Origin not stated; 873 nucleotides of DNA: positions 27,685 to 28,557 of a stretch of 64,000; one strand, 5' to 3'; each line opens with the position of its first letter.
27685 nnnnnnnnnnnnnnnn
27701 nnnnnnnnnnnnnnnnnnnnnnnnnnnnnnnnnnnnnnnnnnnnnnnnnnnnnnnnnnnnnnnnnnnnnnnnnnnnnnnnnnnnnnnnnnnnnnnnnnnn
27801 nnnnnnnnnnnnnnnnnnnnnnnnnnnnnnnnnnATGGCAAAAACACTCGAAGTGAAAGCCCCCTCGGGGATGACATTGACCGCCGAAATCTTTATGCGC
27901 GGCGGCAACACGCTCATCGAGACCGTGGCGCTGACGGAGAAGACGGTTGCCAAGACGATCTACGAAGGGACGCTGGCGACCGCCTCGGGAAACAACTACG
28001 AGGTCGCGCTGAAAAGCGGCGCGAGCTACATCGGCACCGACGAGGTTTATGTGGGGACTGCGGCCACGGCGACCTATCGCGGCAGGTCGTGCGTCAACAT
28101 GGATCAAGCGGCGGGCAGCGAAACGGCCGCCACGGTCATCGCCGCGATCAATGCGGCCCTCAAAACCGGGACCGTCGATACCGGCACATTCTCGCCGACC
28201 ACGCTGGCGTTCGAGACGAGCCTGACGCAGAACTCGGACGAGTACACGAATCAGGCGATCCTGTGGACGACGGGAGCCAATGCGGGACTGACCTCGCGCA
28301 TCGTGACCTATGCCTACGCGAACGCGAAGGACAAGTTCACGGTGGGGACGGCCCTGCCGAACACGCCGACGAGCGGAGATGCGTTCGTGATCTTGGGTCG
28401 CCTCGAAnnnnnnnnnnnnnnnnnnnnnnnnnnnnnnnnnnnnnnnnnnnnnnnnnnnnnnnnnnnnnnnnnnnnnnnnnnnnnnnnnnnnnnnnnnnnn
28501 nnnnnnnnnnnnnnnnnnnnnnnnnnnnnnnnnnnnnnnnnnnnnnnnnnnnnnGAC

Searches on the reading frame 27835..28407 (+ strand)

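Call 20: search_protein_families(library=phrogs, proteins=[window:27835-28407:+], max_evalue=0.001)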
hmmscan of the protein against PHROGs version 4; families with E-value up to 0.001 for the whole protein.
window:27835-28407:+ (191 aa): 0 families

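Call 65: search_protein_families(library=pfam, proteins=[window:27835-28407:+], max_evalue=1)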
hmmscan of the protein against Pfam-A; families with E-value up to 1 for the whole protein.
window:27835-28407:+ (191 aa): 1 family
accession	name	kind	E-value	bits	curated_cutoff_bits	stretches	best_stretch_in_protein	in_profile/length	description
PF09356.15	Phage_BR0599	-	0.033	15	22.9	1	141-186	7-49/80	Phage conserved hypothetical protein BR0599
